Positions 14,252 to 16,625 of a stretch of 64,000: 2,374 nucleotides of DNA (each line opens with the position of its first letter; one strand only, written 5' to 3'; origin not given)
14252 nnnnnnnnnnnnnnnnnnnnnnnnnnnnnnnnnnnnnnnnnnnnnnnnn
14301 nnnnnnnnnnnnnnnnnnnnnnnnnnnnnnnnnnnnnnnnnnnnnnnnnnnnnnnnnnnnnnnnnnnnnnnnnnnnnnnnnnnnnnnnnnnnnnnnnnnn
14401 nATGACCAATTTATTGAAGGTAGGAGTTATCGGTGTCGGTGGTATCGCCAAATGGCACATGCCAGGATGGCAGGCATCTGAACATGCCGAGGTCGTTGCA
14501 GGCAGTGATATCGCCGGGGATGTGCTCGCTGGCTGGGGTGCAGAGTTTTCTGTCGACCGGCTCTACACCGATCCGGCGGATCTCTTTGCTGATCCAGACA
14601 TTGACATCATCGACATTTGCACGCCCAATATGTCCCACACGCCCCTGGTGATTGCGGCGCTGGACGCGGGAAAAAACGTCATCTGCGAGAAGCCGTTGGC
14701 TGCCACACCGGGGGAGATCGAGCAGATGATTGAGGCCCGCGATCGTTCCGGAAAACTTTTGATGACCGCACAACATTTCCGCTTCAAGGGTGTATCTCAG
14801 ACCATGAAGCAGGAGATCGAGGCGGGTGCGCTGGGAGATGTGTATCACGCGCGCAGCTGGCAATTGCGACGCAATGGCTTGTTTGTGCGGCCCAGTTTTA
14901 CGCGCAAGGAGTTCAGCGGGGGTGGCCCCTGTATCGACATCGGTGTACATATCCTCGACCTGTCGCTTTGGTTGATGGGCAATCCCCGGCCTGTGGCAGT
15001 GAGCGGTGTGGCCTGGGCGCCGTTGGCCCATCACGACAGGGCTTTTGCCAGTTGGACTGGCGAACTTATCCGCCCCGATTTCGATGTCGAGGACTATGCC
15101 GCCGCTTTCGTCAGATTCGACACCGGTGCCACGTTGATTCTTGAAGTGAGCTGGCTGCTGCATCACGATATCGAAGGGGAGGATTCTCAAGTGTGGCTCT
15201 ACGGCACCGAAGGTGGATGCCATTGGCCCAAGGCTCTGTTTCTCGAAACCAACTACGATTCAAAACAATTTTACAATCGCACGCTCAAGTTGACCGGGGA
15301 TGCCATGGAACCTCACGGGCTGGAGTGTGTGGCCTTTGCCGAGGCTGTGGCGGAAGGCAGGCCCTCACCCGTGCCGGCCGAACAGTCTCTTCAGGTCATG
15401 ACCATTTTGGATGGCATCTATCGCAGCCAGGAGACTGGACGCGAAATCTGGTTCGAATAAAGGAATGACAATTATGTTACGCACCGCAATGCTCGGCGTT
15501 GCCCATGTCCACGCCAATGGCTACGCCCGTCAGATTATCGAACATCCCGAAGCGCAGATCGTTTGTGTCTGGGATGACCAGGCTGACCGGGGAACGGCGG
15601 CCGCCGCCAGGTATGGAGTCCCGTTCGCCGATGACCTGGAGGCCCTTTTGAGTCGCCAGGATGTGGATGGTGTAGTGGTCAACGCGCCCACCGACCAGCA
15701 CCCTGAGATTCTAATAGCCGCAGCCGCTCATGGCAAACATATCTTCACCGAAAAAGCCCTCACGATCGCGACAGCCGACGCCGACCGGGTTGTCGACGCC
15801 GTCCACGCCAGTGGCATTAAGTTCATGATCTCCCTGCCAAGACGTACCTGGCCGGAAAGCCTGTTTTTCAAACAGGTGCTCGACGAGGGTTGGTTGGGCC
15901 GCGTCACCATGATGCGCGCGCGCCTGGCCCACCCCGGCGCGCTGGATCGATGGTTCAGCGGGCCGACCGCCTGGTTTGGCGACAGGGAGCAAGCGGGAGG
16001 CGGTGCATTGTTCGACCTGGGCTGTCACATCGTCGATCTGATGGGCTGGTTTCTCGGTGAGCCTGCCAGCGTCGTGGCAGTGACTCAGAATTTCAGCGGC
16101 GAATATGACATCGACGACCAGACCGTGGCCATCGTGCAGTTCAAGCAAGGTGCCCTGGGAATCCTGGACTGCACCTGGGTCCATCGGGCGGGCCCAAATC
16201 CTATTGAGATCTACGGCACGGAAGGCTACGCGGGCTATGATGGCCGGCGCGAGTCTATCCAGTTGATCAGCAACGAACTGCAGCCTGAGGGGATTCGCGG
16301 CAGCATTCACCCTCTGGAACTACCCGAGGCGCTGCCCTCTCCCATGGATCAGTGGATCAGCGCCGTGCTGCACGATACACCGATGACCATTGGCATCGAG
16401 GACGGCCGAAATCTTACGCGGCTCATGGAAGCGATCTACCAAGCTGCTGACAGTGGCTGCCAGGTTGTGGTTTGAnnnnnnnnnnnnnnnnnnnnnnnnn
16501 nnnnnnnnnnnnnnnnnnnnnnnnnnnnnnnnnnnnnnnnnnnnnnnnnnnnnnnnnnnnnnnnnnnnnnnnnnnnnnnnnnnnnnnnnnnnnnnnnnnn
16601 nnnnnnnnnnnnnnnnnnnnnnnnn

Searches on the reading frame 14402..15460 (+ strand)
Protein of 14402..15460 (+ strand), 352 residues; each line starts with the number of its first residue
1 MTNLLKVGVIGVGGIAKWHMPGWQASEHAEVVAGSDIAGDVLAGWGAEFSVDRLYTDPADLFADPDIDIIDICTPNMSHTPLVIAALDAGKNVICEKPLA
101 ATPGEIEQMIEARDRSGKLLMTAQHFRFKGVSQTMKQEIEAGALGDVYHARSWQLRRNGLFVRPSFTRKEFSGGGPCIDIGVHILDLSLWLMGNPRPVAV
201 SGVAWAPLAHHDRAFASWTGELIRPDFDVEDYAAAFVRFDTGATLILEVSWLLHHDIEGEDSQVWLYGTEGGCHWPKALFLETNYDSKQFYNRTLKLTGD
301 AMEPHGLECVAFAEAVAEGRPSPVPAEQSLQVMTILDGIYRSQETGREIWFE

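Call 3: search_protein_families(library=pfam, proteins=[window:14402-15460:+])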
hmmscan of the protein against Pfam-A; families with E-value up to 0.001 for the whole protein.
window:14402-15460:+ (352 aa): 3 families
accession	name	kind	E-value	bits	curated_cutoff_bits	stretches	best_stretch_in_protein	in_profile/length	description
PF01408.29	GFO_IDH_MocA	-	6.8e-26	91.8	24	1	5-122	1-118/120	Oxidoreductase family, NAD-binding Rossmann fold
PF22725.1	GFO_IDH_MocA_C3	-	9.9e-22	77.7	27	1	133-272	2-122/124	GFO/IDH/MocA C-terminal domain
PF02894.22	GFO_IDH_MocA_C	-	5.6e-19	69.2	22.9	1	136-348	1-215/218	Oxidoreductase family, C-terminal alpha/beta domain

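Call 63: search_protein_families(library=ncbifam, proteins=[window:14402-15460:+], max_evalue=0.00001)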
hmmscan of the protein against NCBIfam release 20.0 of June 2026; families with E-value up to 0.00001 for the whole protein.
window:14402-15460:+ (352 aa): 9 families
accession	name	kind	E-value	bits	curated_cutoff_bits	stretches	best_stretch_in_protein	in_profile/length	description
TIGR04380.1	myo_inos_iolG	equivalog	4.6e-30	104.6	355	1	5-348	2-328/330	inositol 2-dehydrogenase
NF052479.1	LevoglcsnDh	equivalog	1.3e-29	103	650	1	5-248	4-264/386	levoglucosan dehydrogenase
NF008607.0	PRK11579.1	subfamily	8.3e-28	97.4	330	1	1-201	1-198/346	oxidoreductase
NF040723.1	UDP-GlcNAcDh_Arch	equivalog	3.2e-25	89.3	450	1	5-257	1-223/302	UDP-N-acetylglucosamine 3-dehydrogenase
NF041392.1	XylDh_Gfo6_Halo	equivalog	8.7e-19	67.5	350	1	55-349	71-348/350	D-xylose 1-dehydrogenase Gfo6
NF052679.1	InsChiInosDhIolG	equivalog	1e-16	60.9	540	1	5-150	3-151/343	bifunctional inositol 2-dehydrogenase/D-chiro-inositol 1-dehydrogenase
NF007574.0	PRK10206.1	equivalog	3.8e-15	55.8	352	1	55-200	54-195/345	oxidoreductase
NF058563.1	BT_2159_fam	equivalog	8.5e-12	44.7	650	1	5-192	1-183/350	disaccharide 3-dehydrogenase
NF058561.1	BT_2158_fam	equivalog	9.6e-07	27.7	750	1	5-156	36-186/487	glycoside 3-dehydrogenase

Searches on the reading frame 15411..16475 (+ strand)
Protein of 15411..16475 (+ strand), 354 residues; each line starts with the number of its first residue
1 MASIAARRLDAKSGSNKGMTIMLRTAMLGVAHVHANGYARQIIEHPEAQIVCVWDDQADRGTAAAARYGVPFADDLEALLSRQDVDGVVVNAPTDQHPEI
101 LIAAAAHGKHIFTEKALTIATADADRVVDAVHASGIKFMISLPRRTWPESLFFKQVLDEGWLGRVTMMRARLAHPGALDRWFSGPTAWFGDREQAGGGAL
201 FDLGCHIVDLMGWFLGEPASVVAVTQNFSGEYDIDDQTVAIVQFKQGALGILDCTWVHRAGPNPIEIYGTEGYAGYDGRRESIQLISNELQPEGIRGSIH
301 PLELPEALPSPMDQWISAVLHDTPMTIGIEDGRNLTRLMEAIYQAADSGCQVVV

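Call 4: search_protein_families(library=pfam, proteins=[window:15411-16475:+])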
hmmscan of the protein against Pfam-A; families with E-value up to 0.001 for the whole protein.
window:15411-16475:+ (354 aa): 4 families
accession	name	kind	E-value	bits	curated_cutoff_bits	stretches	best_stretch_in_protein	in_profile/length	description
PF22725.1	GFO_IDH_MocA_C3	-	6.4e-33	113.8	27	1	154-273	5-122/124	GFO/IDH/MocA C-terminal domain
PF01408.29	GFO_IDH_MocA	-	2.3e-20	73.9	24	1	24-139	2-117/120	Oxidoreductase family, NAD-binding Rossmann fold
PF02894.22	GFO_IDH_MocA_C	-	3.8e-20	73.1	22.9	1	154-350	1-214/218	Oxidoreductase family, C-terminal alpha/beta domain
PF03447.22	NAD_binding_3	-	3.6e-05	24.9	24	1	40-139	11-114/116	Homoserine dehydrogenase, NAD binding domain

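Call 63: search_protein_families(library=ncbifam, proteins=[window:15465-16475:+], max_evalue=0.00001)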
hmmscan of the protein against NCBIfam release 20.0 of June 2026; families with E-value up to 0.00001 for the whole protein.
window:15465-16475:+ (336 aa): 7 families
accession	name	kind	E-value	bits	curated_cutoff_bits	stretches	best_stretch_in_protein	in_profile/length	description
TIGR04380.1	myo_inos_iolG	equivalog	1.9e-35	122.3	355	1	11-333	8-328/330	inositol 2-dehydrogenase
NF052479.1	LevoglcsnDh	equivalog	2.5e-32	112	650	1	35-211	41-216/386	levoglucosan dehydrogenase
NF040723.1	UDP-GlcNAcDh_Arch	equivalog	2e-21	76.8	450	1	6-314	2-287/302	UDP-N-acetylglucosamine 3-dehydrogenase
NF041392.1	XylDh_Gfo6_Halo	equivalog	3e-16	59.2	350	1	56-334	72-348/350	D-xylose 1-dehydrogenase Gfo6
NF008607.0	PRK11579.1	subfamily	5.1e-15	55.3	330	1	4-254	4-245/346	oxidoreductase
NF052679.1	InsChiInosDhIolG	equivalog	7.6e-10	38.3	540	1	28-157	26-158/343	bifunctional inositol 2-dehydrogenase/D-chiro-inositol 1-dehydrogenase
NF007574.0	PRK10206.1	equivalog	8.9e-09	34.8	352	1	33-219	32-209/345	oxidoreductase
